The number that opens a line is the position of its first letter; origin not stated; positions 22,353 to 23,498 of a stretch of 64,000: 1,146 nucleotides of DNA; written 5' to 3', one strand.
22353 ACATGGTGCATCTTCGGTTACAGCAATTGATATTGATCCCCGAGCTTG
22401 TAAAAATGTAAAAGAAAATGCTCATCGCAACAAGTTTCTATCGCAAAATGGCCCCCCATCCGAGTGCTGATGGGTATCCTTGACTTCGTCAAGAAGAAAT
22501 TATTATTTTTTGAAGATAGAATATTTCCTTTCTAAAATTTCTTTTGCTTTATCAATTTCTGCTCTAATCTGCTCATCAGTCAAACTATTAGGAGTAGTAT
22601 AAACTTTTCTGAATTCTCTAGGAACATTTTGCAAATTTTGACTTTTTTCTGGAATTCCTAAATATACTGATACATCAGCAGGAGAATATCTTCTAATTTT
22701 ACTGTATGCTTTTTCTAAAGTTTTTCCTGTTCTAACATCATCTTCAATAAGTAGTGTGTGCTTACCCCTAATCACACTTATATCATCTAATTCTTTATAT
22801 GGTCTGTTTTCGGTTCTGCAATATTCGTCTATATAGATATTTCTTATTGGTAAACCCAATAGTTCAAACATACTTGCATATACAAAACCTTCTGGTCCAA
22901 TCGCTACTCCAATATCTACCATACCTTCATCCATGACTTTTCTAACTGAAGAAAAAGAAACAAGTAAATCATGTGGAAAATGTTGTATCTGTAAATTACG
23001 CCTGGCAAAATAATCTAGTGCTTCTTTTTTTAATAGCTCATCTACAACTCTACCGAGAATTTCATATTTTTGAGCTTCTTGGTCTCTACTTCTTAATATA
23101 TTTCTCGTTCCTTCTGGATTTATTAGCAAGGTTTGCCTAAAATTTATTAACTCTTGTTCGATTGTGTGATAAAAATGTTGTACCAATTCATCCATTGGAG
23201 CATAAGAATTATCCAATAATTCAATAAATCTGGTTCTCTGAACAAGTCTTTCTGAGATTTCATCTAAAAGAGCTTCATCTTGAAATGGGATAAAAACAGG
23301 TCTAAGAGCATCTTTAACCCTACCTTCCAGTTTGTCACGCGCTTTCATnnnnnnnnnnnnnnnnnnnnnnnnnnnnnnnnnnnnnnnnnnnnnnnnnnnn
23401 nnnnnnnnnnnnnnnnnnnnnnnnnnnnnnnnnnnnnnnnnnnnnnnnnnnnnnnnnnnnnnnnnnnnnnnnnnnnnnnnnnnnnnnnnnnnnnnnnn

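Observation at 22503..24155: GC-shifted gene encoding a tandem double-PRTase protein of unknown function.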

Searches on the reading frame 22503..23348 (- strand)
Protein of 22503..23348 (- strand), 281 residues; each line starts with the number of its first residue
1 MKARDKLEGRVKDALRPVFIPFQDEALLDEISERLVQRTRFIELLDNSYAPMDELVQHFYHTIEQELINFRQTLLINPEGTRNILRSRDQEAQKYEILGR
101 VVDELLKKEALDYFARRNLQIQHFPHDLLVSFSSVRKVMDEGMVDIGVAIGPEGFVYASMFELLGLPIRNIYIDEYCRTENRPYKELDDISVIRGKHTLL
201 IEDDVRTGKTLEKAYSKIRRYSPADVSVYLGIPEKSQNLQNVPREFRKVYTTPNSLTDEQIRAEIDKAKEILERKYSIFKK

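Call 40: find_related_loci(query=A5, collection=genome_contigs, flank=6000)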
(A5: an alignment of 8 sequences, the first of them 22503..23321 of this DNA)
Query A5 (272 aa) in genome_contigs; peptide patterns used: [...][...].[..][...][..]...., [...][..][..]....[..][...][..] (x = any residue, [..] = any of these).
230 stretches matched a pattern; 11 encode a relative of the query (tblastn E <= 1e-3); 11 distinct loci.
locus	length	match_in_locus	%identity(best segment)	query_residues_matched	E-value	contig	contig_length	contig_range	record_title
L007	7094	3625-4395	57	15-271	2e-96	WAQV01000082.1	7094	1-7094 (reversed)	MAG: Candidatus Pacearchaeota archaeon isolate S146_159_esom k151_752677, whole genome shotgun sequence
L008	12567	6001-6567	31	86-271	1e-26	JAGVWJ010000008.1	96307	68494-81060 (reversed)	Candidatus Micrarchaeota archaeon isolate RIFCSPLOWO2_12_FULL_37_11 rifcsplowo2_12_scaffold_1789, whole genome shotgun s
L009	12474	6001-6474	31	84-242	8e-25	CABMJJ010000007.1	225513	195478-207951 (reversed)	uncultured archaeon isolate LFW-283_2 genome assembly, contig: LFW2832_5, whole genome shotgun sequence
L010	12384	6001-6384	39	116-247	4e-24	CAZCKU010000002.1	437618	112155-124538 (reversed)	MAG TPA_asm: uncultured Thermodesulfovibrio sp. isolate binchicken_co269_38 genome assembly, contig: NODE_11_length_4376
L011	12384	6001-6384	38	116-247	1e-23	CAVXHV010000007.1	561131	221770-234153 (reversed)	MAG: uncultured Planctomycetota bacterium isolate MFD04463.bin.2.228 genome assembly, contig: contig_27657, whole genome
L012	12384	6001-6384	37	116-247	1e-22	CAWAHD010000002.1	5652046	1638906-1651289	MAG: uncultured Isosphaeraceae bacterium isolate MFD02248.bin.2.64 genome assembly, contig: contig_17005, whole genome s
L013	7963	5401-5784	37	116-247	9e-23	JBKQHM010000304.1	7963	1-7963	MAG: Isosphaeraceae bacterium isolate SEr2D2E2F__bin_107 SEr2D2E2F_000000125653, whole genome shotgun sequence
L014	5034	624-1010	36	116-248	1e-20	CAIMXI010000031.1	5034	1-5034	MAG: uncultured Geobacteraceae bacterium isolate LJ_bin-4045 genome assembly, contig: bin-4045:031/511, whole genome sho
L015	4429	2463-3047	26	50-241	5e-19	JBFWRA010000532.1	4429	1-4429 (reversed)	MAG: Isosphaeraceae bacterium isolate CA_2019_TPBF_196 NODE_74843_length_4429_cov_2.630637_TPBF, whole genome shotgun se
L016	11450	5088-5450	36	116-240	1e-18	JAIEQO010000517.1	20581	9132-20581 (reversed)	MAG: Gemmataceae bacterium isolate co.spades.METABAT.1kb_006 c_000000437342, whole genome shotgun sequence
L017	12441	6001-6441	30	91-241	3e-14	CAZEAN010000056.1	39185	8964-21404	MAG TPA_asm: uncultured Isosphaeraceae bacterium isolate SRP128890_co1_113 genome assembly, contig: NODE_1782_length_391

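Call 47: find_homologous_proteins(query=A5, max_evalue=0.001)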
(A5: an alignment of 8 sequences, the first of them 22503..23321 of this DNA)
Query A5 (8 sequences) (272 aa, profile of the alignment): 18 proteins with E <= 0.001 among 5588 candidates.
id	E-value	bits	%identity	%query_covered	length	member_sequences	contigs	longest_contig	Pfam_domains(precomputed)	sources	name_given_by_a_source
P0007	1.2e-122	427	57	100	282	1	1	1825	PF00156.34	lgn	-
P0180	3.9e-122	425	81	100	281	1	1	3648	-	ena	-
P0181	2.2e-120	420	73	100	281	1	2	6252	-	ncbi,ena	-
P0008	8.9e-119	414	58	96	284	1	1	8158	-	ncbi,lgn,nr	ncbi:MAG: phosphoribosyltransferase [Candidatus Aenigmarchaeota archaeon]|nr:phosphoribosyltransfera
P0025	9.5e-117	408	45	100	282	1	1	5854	PF00156.34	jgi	jgi:hypoxanthine phosphoribosyltransferase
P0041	1.0e-109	385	39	99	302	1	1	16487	-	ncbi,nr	ncbi:phosphoribosyltransferase [Candidatus Woesearchaeota archaeon]|nr:phosphoribosyltransferase [Ca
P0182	1.4e-109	384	55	100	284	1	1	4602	PF00156.34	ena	-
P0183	9.7e-108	378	60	100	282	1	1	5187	PF00156.34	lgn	-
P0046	2.0e-106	374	46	65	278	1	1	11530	-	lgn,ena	-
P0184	2.3e-103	364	55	100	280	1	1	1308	-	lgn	-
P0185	1.6e-102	361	57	94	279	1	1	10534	-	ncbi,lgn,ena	-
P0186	1.3e-100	355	58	100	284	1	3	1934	-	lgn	-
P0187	2.4e-97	344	61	100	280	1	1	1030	-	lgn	-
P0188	6.3e-96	339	71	89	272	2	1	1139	-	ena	-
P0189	1.7e-93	331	58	100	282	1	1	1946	PF00156.34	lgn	-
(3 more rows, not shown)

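Call 63: search_protein_families(library=pfam, proteins=[L007:1220-2518:+, L007:4419-5258:-, L007:5351-5908:+, L007:5905-6384:+, L008:4845-5771:+, L008:6616-7236:+, L008:4233-4838:+], max_evalue=0.001)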
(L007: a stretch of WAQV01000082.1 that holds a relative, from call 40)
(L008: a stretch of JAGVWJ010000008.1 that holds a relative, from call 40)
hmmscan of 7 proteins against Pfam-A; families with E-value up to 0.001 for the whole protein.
L007:1220-2518:+ (432 aa): 2 families
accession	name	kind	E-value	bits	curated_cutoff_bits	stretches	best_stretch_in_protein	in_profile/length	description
PF01048.26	PNP_UDP_1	-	7.1e-49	166.8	25.1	1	4-245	1-233/233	Phosphorylase superfamily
PF00156.33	Pribosyltran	-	3e-21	75.8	26.3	1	282-407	4-126/158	Phosphoribosyl transferase domain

L007:4419-5258:- (279 aa): 0 families

L007:5351-5908:+ (185 aa): 2 families
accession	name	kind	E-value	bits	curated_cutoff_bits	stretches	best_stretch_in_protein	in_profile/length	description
PF13521.12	AAA_28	-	4.3e-34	118.5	27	1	15-172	1-164/164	AAA domain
PF13238.12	AAA_18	-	7.8e-05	23.6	29.4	1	17-66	2-50/128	AAA domain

L007:5905-6384:+ (159 aa): 1 family
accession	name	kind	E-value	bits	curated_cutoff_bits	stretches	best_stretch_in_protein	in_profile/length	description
PF01928.26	CYTH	-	2.2e-08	34.6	23.2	1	1-129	1-149/179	CYTH domain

L008:4845-5771:+ (308 aa): 0 families

L008:6616-7236:+ (206 aa): 1 family
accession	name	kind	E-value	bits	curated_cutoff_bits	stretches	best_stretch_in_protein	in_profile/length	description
PF00551.24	Formyl_trans_N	-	5.3e-57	192.9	26.1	1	7-186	3-181/181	Formyl transferase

L008:4233-4838:+ (201 aa): 1 family
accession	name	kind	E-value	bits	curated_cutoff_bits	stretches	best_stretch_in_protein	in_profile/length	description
PF01812.26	5-FTHF_cyc-lig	-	1e-39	136.8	27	1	24-195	1-186/186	5-formyltetrahydrofolate cyclo-ligase family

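Call 66: predict_structure(alignment_id=A9)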
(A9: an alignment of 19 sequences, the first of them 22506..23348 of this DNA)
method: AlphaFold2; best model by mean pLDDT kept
length: 281 residues; sequences in the alignment: 19
mean_pLDDT: 91.1   pTM: 0.86
mean pLDDT of the five models: 91.1, 90.7, 90.7, 89.2, 87.4
residues with pLDDT >= 90: 198; 70-90: 75; 50-70: 8; < 50: 0
segments of 3 or more residues with pLDDT < 50: none
pLDDT, mean of each block of 10 residues (from residue 1): 78 81 84 92 96 97 92 85 83 94 95 86 78 96 96 91 96 81 91 98 93 96 98 93 96 93 97 96 83
secondary structure, 60 per line:
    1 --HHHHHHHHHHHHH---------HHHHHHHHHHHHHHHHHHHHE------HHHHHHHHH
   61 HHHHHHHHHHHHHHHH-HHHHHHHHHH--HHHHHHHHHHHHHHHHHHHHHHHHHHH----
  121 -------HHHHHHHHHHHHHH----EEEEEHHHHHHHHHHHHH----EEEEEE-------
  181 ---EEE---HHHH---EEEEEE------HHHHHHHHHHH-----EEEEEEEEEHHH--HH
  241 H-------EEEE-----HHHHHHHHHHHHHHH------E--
elements in order: H3-15 H25-44 H52-76 H78-87 H90-116 H128-141 E146-150 H151-163 E168-173 E184-186 H190-193 E197-202 H209-219 E225-233 E249-252 H258-272

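Call 69: fold_search(model_id=the predicted structure, library=pdb)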
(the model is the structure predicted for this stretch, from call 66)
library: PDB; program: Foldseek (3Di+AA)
matches with E <= 10: 1201; with E <= 0.001: 233
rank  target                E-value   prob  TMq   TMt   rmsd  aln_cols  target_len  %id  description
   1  5vog                  1.4e-06  1.00  0.36  0.55   8.9       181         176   20  Crystal Structure of a Hypothetical Protein from Neisseria gonorrhoeae with bound ppGpp (released 2017-05-24)
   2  3ggj_B                6.2e-06  1.00  0.33  0.41   5.8       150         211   23  Human hypoxanthine-guanine phosphoribosyltransferase in complex with 9-(2-phosphonoethoxyethyl)guanine (released 2009-08-18)
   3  4rad_B                6.9e-06  1.00  0.33  0.43   5.1       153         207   22  Aza-acyclic nucleoside phosphonates containing a second phosphonate group as inhibitors of the human, Plasmodium falci (released 2015-01-07)
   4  4zfn_A                6.9e-06  1.00  0.33  0.51  10.8       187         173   20  Hypoxanthine-guanine-xanthine phosphoribosyltransferase (HGXPRT) from Sulfolobus solfataricus containing GMP complexed (released 2015-04-29)
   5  2jbh_B                7.7e-06  1.00  0.32  0.40   5.1       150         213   20  Human phosphoribosyl transferase domain containing 1 (released 2006-12-20)
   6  5bqp_A                8.1e-06  1.00  0.34  0.53  10.2       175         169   19  Hypoxanthine-guanine-xanthine phosphoribosyltransferase (HGXPRT) from Sulfolobus solfataricus with xanthosine and phos (released 2015-07-01)
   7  4z1o_A                8.6e-06  1.00  0.33  0.51  10.2       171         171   20  Hypoxanthine-guanine-xanthine phosphoribosyltransferase (HGXPRT) from Sulfolobus solfataricus in complex with alpha-ph (released 2015-04-29)
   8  6bnj_B                8.6e-06  1.00  0.31  0.40   5.5       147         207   20  Human hypoxanthine guanine phosphoribosyltransferase in complex with [3R,4R]-4-guanin-9-yl-3-((R)-2-hydroxy-2-phosphon (released 2017-12-06)
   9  4z1o_B                9.6e-06  1.00  0.34  0.51  11.2       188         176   19  Hypoxanthine-guanine-xanthine phosphoribosyltransferase (HGXPRT) from Sulfolobus solfataricus in complex with alpha-ph (released 2015-04-29)
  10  4zfn_B                9.6e-06  1.00  0.31  0.48  10.4       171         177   21  Hypoxanthine-guanine-xanthine phosphoribosyltransferase (HGXPRT) from Sulfolobus solfataricus containing GMP complexed (released 2015-04-29)
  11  5bqo_B                1.3e-05  1.00  0.32  0.49  11.3       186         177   22  Hypoxanthine-guanine-xanthine phosphoribosyltransferase (HGXPRT) from Sulfolobus solfataricus with sulfate bound in th (released 2015-06-10)
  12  5bqo_E                1.3e-05  1.00  0.34  0.51  10.7       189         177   21  Hypoxanthine-guanine-xanthine phosphoribosyltransferase (HGXPRT) from Sulfolobus solfataricus with sulfate bound in th (released 2015-06-10)
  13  2jbh_A                1.4e-05  1.00  0.31  0.40   5.8       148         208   24  Human phosphoribosyl transferase domain containing 1 (released 2006-12-20)
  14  4rao_D                1.5e-05  1.00  0.34  0.45   8.0       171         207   23  Aza-acyclic nucleoside phosphonates containing a second phosphonate group as inhibitors of the human, Plasmodium falci (released 2015-01-07)
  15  5bqo_A                1.5e-05  1.00  0.33  0.52  11.1       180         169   21  Hypoxanthine-guanine-xanthine phosphoribosyltransferase (HGXPRT) from Sulfolobus solfataricus with sulfate bound in th (released 2015-06-10)
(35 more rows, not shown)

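Call 71: find_encoding_contigs(protein=P0181, flank=6000, max_places=3)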
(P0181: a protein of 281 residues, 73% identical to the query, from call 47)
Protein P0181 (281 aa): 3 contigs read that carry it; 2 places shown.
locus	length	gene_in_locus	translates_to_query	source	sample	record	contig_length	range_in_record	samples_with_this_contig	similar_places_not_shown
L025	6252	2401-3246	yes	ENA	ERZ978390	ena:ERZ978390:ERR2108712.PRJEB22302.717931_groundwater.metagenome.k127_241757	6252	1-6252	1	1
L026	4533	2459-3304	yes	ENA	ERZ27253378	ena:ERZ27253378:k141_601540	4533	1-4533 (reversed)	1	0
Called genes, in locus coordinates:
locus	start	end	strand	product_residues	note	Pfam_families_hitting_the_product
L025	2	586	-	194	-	PF01914:MarC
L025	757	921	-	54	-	-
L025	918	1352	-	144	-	-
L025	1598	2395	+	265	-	-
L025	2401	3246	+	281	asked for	-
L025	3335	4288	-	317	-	PF00089:Trypsin, PF13365:Trypsin_2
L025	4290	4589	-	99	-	-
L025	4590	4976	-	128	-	-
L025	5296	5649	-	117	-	PF01918:Alba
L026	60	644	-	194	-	PF01914:MarC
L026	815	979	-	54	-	-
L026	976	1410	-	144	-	-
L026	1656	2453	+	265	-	-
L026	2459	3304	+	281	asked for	-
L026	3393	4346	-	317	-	PF00089:Trypsin, PF13365:Trypsin_2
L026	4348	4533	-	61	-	?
